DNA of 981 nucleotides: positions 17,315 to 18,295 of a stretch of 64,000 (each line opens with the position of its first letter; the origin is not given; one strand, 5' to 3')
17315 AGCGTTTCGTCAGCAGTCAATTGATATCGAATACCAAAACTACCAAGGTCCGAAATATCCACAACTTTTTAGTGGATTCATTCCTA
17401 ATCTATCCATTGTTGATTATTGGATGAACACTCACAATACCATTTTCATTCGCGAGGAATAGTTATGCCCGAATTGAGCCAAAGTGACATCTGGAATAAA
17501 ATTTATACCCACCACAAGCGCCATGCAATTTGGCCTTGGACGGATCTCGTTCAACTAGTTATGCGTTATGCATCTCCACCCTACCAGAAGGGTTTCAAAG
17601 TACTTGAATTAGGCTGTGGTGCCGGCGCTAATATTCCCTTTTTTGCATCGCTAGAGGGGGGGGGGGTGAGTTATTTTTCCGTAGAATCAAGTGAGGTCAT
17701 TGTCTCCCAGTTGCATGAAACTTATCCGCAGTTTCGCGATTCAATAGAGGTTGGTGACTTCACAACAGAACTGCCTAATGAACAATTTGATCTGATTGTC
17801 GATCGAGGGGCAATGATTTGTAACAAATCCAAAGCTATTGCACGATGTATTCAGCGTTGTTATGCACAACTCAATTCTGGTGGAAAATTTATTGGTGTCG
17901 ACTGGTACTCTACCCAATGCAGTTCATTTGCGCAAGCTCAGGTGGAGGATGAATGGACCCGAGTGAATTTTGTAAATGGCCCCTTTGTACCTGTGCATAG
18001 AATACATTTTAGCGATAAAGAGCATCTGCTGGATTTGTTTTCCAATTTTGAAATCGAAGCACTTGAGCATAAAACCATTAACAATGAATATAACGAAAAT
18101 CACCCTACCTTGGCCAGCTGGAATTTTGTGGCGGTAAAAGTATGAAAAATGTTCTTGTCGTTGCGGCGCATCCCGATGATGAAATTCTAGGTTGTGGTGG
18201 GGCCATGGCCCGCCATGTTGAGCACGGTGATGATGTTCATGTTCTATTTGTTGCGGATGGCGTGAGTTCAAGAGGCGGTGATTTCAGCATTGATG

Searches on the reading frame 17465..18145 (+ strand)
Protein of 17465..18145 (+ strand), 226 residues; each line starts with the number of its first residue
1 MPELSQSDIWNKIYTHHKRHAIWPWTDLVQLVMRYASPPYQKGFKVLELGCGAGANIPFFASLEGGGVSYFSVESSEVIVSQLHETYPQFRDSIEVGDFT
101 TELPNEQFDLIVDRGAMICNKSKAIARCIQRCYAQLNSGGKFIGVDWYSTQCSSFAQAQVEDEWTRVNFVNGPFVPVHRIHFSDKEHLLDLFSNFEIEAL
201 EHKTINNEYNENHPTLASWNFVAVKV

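Call 7: search_protein_families(library=pfam, proteins=[window:17465-18145:+], max_evalue=0.01)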
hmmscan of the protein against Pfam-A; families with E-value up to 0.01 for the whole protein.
window:17465-18145:+ (226 aa): 7 families
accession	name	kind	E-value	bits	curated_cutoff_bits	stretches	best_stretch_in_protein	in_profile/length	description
PF13649.12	Methyltransf_25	-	4.8e-09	37.2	27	1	46-140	1-97/97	Methyltransferase domain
PF13847.12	Methyltransf_31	-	1.7e-08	34.7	27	1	42-148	3-113/145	Methyltransferase domain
PF08241.18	Methyltransf_11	-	4.8e-06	27.5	21.2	1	47-143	1-94/95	Methyltransferase domain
PF08242.18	Methyltransf_12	-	7.3e-06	27.1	30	1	47-142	1-98/98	Methyltransferase domain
PF13489.12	Methyltransf_23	-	3.5e-05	24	27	1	30-193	11-155/164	Methyltransferase domain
PF05724.17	TPMT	-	0.00097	19.3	26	1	7-153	3-164/218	Thiopurine S-methyltransferase (TPMT)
PF03848.20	TehB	-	0.0023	17.8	20.4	1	43-150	31-138/193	Tellurite resistance protein TehB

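Call 30: search_protein_families(library=ncbifam, proteins=[window:17465-18145:+], max_evalue=0.001)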
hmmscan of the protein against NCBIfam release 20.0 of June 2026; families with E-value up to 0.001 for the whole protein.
window:17465-18145:+ (226 aa): 3 families
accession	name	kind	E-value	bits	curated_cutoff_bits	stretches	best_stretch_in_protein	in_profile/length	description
NF045667.1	MTase_DVU1556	equivalog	5e-05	22.9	155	1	40-154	20-129/213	DVU_1556 family methyltransferase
NF041537.1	ArsM_AhpD_UU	exception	0.0001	21.2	510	1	40-166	74-202/345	arsenite methyltransferase/AhpD domain selenoprotein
TIGR00477.1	tehB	equivalog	0.00019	20.9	219.5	1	44-147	75-177/238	tellurite resistance methyltransferase TehB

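Call 47: find_homologous_proteins(query=window:17465-18142:+, max_evalue=1e-20)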
Query window:17465-18142:+ (226 aa): 1144 proteins with E <= 1e-20 among 1275 candidates; the best 120 are listed.
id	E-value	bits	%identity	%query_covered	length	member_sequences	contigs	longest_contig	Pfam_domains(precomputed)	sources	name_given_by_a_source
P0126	2.1e-154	530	100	100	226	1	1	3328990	PF13847.13,PF13649.13,PF08241.19,PF08242.19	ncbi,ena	-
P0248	7.1e-114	398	76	100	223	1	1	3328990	PF13847.13,PF13489.13,PF13649.13,PF08241.19,PF08242.19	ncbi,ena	-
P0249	1.2e-97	344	67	100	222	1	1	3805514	PF13847.13,PF13649.13,PF08241.19,PF08242.19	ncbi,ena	-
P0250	3.8e-87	310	60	100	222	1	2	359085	PF13489.13,PF13649.13,PF08241.19,PF08242.19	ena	-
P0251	1.2e-85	305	59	100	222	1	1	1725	PF13847.13,PF13489.13,PF13649.13,PF08241.19,PF08242.19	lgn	-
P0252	3.8e-85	304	70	86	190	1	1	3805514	PF13847.13,PF13489.13,PF03848.21,PF13649.13,PF08241.19,PF08242.19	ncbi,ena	-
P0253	9.1e-85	302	57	100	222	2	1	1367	PF13847.13,PF13489.13,PF13649.13,PF08241.19,PF08242.19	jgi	-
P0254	1.1e-84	302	59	100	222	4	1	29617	PF13847.13,PF13649.13,PF08241.19,PF08242.19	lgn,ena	-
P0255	4.5e-84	300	57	99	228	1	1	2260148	PF13847.13,PF13489.13,PF13649.13,PF08241.19,PF08242.19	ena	-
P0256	7.7e-84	299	59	96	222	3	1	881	PF13649.13,PF08241.19,PF08242.19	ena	-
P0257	2.5e-83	298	58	100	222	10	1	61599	PF13847.13,PF13489.13,PF13649.13,PF08241.19,PF08242.19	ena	-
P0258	3.0e-83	297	58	100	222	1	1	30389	PF13847.13,PF13649.13,PF08241.19,PF08242.19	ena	-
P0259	5.9e-83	296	55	100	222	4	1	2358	PF13489.13,PF13649.13,PF08241.19,PF08242.19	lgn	-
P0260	1.5e-81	292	57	100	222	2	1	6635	PF13649.13,PF08241.19,PF08242.19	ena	-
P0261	2.8e-81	291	56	99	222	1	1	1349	PF13847.13,PF13649.13,PF08241.19,PF08242.19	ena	-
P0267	1.3e-78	282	55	100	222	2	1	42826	PF13847.13,PF13489.13,PF13649.13,PF08241.19,PF08242.19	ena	-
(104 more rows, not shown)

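Call 54: find_encoding_contigs(protein=P0252, flank=10000, max_places=2)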
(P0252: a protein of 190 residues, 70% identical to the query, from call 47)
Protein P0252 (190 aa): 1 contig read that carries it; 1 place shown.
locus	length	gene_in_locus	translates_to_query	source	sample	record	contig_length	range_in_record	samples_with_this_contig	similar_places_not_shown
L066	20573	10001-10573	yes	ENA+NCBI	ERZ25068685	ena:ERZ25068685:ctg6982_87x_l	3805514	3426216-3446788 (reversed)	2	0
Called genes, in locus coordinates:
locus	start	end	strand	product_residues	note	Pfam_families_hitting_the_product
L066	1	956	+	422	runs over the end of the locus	PF06689:zf-C4_ClpX, PF05496:RuvB_N (weak), PF00004:AAA, PF07724:AAA_2, PF07728:AAA_5 (faint), PF13401:AAA_22 (faint), PF10431:ClpB_D2-small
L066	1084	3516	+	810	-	PF02190:LON_substr_bdg, PF13191:AAA_16 (faint), PF00004:AAA, PF07728:AAA_5, PF22667:Lon_lid, PF05362:Lon_C, PF13541:ChlI (weak)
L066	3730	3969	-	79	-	-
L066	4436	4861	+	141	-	-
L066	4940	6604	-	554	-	PF01609:DDE_Tnp_1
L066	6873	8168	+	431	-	-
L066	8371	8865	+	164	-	-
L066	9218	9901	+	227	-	PF08889:WbqC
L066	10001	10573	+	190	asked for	PF13489:Methyltransf_23, PF03848:TehB (weak), PF13847:Methyltransf_31, PF08241:Methyltransf_11, PF08242:Methyltransf_12, PF13649:Methyltransf_25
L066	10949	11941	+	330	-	PF01073:3Beta_HSD, PF01370:Epimerase, PF02719:Polysacc_synt_2, PF04321:RmlD_sub_bind (weak), PF07993:NAD_binding_4 (faint), PF13460:NAD_binding_10, PF16363:GDP_Man_Dehyd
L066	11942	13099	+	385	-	PF00155:Aminotran_1_2 (weak), PF01041:DegT_DnrJ_EryC1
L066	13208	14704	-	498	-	PF05159:Capsule_synth (weak)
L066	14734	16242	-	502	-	-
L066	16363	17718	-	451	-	PF05159:Capsule_synth (weak)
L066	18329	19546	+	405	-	PF13701:DDE_Tnp_1_4, PF01609:DDE_Tnp_1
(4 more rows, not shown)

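Call 58: find_encoding_contigs(protein=P0249, flank=10000, max_places=2)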
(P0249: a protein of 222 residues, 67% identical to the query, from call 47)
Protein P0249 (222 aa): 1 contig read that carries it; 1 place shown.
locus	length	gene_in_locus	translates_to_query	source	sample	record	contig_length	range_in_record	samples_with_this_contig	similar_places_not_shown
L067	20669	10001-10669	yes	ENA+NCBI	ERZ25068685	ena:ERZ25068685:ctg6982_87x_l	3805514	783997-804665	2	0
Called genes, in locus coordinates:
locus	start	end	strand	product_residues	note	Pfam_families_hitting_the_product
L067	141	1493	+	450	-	-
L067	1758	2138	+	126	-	PF02635:DsrE (weak), PF13686:DrsE_2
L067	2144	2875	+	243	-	PF13237:Fer4_10 (weak), PF12838:Fer4_7 (weak), PF13183:Fer4_8, PF13187:Fer4_9, PF13534:Fer4_17 (weak)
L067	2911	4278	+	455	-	PF02754:CCG (faint)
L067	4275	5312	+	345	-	PF00890:FAD_binding_2 (weak), PF01134:GIDA (faint), PF01266:DAO (weak), PF03486:HI0933_like (faint), PF07992:Pyr_redox_2, PF12831:FAD_oxidored (weak), PF13450:NAD_binding_8 (weak), PF07992:Pyr_redox_2 (weak), +3 more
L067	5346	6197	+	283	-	-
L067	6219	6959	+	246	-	PF00037:Fer4 (faint), PF12838:Fer4_7 (weak), PF13183:Fer4_8, PF13187:Fer4_9, PF13484:Fer4_16 (faint), PF13534:Fer4_17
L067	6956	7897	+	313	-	PF02754:CCG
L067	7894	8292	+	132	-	-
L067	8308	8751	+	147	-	PF01597:GCV_H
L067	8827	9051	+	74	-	PF01206:TusA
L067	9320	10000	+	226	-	PF08889:WbqC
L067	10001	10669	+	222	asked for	PF13847:Methyltransf_31 (weak), PF08241:Methyltransf_11, PF08242:Methyltransf_12 (weak), PF13649:Methyltransf_25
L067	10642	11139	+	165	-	PF02585:PIG-L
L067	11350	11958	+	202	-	PF00551:Formyl_trans_N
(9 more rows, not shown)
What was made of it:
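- Closest known: Poly-G/C contingency loci of Campylobacter jejuni/coli/fetus. Different: Its relative carries sHdr/DsrE/TusA sulfur-oxidation genes (call 58).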

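Call 63: find_encoding_contigs(protein=P0267, flank=10000, max_places=2)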
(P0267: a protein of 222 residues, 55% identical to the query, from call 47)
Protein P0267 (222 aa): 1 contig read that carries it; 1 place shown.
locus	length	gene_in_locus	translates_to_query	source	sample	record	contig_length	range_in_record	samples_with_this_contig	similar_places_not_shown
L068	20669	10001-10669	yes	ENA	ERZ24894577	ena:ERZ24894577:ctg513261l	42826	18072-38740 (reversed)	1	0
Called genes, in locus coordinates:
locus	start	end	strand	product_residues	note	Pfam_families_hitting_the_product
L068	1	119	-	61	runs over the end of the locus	-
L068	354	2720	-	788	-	-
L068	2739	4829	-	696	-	-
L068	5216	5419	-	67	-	-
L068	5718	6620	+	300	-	PF28530:DUF8426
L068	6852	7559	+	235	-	PF02348:CTP_transf_3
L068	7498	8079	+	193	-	-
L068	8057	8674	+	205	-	-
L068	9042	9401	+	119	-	-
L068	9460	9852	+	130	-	-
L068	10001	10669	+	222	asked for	PF13489:Methyltransf_23 (weak), PF13847:Methyltransf_31 (weak), PF08241:Methyltransf_11, PF08242:Methyltransf_12 (weak), PF13649:Methyltransf_25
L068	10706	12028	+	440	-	PF16254:DUF4910, PF09940:DUF2172, PF16221:HTH_47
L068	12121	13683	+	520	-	PF00501:AMP-binding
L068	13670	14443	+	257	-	PF02522:Antibiotic_NAT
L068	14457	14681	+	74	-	PF00550:PP-binding (weak)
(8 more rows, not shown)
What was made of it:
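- The genomes look like PacBio HiFi metagenome assemblies, judging from the contig names of relatives (calls 54, 63). Relatives' contig names (ctg6982_87x_l, ctg513261l; calls 54, 63) suggest HiFi metagenome assemblies, where indels in long homopolymers are the dominant error (own knowledge).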
